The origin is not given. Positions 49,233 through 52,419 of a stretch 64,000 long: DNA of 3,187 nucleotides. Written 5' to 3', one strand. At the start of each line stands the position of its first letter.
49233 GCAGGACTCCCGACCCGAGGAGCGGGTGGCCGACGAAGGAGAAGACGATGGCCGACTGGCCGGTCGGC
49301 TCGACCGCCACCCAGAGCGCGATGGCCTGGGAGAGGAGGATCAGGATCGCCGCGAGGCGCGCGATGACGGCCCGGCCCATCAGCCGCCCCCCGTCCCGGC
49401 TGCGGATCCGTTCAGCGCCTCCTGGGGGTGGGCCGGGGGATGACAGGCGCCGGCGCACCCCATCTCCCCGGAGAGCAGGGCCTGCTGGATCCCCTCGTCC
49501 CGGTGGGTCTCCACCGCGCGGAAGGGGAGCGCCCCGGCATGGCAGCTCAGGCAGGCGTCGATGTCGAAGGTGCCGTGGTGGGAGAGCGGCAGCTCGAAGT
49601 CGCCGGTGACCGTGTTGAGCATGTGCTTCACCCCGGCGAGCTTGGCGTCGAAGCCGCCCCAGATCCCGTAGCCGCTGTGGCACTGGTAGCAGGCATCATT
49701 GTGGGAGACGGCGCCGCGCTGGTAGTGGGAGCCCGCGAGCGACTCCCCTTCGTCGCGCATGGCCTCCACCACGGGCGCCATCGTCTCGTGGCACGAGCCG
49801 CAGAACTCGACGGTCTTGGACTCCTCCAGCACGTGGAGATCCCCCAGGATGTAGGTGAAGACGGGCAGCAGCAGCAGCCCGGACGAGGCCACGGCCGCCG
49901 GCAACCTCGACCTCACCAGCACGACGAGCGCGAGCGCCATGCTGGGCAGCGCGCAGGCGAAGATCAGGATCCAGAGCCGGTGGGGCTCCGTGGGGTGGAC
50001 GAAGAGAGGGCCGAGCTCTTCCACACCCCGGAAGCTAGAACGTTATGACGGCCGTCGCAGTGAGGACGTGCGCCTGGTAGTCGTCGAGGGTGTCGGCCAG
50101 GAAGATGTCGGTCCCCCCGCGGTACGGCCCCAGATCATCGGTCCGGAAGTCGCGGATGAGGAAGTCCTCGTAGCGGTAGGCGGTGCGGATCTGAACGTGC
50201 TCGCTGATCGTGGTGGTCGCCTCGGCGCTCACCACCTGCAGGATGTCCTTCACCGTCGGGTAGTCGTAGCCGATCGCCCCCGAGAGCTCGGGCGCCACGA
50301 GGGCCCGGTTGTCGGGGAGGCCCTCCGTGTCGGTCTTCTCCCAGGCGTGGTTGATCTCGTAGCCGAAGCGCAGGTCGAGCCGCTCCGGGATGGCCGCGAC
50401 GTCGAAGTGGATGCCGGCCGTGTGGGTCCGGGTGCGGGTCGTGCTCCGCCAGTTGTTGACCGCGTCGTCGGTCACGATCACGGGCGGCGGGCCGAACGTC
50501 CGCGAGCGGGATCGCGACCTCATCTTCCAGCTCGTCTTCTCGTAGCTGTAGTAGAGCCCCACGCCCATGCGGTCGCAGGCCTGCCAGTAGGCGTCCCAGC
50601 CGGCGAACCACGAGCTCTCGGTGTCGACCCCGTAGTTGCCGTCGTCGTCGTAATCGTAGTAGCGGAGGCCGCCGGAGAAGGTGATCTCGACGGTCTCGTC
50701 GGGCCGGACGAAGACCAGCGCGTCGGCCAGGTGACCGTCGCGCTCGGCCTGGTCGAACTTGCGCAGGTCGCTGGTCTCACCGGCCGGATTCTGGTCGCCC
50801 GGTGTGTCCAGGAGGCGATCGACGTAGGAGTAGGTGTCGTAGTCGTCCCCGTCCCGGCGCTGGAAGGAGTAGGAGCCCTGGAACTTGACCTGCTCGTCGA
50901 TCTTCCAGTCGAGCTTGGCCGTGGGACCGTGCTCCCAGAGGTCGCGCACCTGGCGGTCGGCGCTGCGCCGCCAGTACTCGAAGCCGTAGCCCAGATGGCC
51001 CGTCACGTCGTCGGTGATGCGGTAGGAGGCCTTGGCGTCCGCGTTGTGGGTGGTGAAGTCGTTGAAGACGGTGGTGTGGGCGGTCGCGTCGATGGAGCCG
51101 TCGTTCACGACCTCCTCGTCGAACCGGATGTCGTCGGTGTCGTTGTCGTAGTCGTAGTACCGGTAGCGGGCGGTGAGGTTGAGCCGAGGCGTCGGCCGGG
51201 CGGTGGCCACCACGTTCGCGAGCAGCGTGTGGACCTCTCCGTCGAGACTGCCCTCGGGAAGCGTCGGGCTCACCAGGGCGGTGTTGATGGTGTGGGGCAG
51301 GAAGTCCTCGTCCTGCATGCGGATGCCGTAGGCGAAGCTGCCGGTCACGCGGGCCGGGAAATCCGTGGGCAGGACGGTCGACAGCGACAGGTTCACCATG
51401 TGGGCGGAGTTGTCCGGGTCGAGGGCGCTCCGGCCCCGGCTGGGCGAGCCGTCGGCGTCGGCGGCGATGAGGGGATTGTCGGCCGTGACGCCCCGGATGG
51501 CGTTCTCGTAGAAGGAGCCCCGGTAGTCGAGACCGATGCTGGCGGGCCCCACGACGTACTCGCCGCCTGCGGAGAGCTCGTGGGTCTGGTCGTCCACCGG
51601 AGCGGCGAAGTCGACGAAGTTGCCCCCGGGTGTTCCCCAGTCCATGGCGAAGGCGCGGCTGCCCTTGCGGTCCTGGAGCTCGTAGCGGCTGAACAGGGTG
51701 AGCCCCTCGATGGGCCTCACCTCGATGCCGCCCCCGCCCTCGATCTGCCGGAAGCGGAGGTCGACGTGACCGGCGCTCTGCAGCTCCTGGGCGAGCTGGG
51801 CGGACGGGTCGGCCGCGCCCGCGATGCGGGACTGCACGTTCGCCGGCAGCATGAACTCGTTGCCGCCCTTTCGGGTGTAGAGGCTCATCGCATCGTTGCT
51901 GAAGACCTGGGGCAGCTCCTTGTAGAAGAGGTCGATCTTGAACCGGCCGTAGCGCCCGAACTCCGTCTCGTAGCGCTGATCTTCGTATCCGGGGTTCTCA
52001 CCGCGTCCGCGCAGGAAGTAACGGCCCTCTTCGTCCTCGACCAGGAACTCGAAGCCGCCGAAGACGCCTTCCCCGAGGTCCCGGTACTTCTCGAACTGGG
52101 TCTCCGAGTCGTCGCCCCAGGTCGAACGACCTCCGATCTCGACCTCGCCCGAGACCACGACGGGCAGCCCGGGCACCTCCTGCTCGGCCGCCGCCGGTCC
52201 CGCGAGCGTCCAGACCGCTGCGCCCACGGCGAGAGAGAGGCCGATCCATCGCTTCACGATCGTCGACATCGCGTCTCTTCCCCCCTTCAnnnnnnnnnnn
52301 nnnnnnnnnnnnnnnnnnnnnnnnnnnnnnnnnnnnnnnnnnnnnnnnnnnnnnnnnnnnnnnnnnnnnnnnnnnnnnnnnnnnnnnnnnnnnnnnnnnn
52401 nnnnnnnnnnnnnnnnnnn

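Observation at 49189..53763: MtoAB/PioAB-type porin-cytochrome cluster with a CymA-like quinol dehydrogenase and a divergent monohaem cytochrome, but no MtrC-type outer cytochrome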

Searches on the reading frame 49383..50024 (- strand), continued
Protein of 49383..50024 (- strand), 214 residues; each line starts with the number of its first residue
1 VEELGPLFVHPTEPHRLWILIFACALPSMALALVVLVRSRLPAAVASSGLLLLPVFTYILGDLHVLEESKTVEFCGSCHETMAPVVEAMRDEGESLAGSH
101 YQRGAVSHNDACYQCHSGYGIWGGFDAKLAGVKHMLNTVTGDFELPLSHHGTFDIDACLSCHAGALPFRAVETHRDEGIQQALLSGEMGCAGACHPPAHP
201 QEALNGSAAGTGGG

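Call 68: search_protein_families(library=pfam, proteins=[L019:11160-13874:+, L019:13875-14969:+, L019:14671-15849:+, L019:15859-17934:+, L019:17301-19535:+, L019:18098-19567:+, L019:8410-9267:+], max_evalue=0.001)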
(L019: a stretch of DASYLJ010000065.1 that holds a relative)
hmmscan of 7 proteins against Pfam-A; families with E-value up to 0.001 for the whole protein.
L019:11160-13874:+ (904 aa): 4 families
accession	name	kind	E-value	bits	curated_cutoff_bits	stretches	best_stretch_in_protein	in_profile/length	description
PF22113.1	Mtrc-MtrF_II-IV_dom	-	7.8e-47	159.5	30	2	712-899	1-175/176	Outer membrane cytochrome MtrC/MtrF-like, domains II/IV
PF09699.15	Paired_CXXCH_1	-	2.6e-08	33.9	20.6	0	853-890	3-39/41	Doubled CXXCH motif (Paired_CXXCH_1)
PF14537.11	Cytochrom_c3_2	-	1.2e-07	32.5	25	0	488-550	8-65/79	Cytochrome c3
PF14522.11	Cytochrome_C7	-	1.5e-07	31.6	24.8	0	359-393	35-67/67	Cytochrome c7 and related cytochrome c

L019:13875-14969:+ (364 aa): 3 families
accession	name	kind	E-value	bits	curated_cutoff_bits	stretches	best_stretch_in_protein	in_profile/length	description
PF14522.11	Cytochrome_C7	-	2.8e-15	56.3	24.8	1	169-217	15-66/67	Cytochrome c7 and related cytochrome c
PF09699.15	Paired_CXXCH_1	-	7.5e-08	32.4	20.6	0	275-293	9-27/41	Doubled CXXCH motif (Paired_CXXCH_1)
PF22113.1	Mtrc-MtrF_II-IV_dom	-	4.9e-07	29.9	30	0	209-241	5-37/176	Outer membrane cytochrome MtrC/MtrF-like, domains II/IV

L019:14671-15849:+ (392 aa): 0 families

L019:15859-17934:+ (691 aa): 0 families

L019:17301-19535:+ (744 aa): 1 family
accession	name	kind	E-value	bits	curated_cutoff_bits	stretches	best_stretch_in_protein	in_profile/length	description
PF13231.12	PMT_2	-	0.00016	22.4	26.1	1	319-467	5-153/160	Dolichyl-phosphate-mannose-protein mannosyltransferase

L019:18098-19567:+ (489 aa): 0 families

L019:8410-9267:+ (285 aa): 0 families

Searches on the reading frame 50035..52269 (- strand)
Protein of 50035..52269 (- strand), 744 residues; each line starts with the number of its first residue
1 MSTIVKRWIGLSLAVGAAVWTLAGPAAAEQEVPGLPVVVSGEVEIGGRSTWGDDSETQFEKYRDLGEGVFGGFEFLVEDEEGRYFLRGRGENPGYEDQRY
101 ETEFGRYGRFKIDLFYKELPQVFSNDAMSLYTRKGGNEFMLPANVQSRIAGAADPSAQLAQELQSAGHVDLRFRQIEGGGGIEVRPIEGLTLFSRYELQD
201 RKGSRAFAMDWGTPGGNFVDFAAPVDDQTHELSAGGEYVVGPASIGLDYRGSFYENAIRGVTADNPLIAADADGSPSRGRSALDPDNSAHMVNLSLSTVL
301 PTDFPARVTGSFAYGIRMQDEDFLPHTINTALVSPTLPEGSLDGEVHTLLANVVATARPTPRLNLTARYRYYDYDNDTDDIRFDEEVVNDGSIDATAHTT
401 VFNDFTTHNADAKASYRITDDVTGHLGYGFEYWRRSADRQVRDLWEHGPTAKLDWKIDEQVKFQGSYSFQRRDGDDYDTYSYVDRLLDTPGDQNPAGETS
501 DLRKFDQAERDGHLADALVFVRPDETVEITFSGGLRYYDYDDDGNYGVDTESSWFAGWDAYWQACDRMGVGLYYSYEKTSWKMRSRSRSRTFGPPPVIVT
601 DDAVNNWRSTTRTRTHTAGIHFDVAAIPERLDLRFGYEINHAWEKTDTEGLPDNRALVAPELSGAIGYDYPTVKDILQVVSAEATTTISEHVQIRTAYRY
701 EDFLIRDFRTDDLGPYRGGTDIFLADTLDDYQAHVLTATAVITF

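Call 3: search_protein_families(library=pfam, proteins=[window:50038-52269:-], max_evalue=0.1)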
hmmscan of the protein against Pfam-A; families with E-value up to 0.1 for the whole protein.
seq(744 aa): 2 families
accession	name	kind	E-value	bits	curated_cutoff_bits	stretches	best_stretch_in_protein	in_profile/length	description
PF11854.14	MtrB_PioB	-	1.1e-98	331.9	23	1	54-741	4-632/635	Putative outer membrane beta-barrel porin, MtrB/PioB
PF06178.19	KdgM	-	0.042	13.9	22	0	357-407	106-156/222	Oligogalacturonate-specific porin protein (KdgM)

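Call 4: search_protein_families(library=ncbifam, proteins=[window:50038-52269:-], max_evalue=0.1)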
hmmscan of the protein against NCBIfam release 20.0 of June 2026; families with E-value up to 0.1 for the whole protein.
seq(744 aa): 2 families
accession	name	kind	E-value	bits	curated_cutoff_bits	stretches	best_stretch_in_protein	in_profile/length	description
TIGR03509.1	OMP_MtrB_PioB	subfamily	3.7e-96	323.1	240.05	1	53-741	12-659/662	MtrB/PioB family decaheme-associated outer membrane protein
NF041027.1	GSU2204_Se_pt_1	equivalog_domain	3.5e-15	55.8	350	2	345-473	310-450/580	GSU2204 family CXXCH-containing (seleno)protein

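Call 50: search_solved_structures(query=window:50035-52269:-, max_evalue=0.01, show_alignments=0)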
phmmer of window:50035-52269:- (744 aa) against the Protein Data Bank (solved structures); distinct sequences matched with E-value up to 0.01: 1.
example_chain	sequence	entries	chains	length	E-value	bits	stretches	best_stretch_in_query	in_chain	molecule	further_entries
6r2q_B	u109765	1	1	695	6.3e-18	67.6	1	93-578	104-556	Uncharacterized protein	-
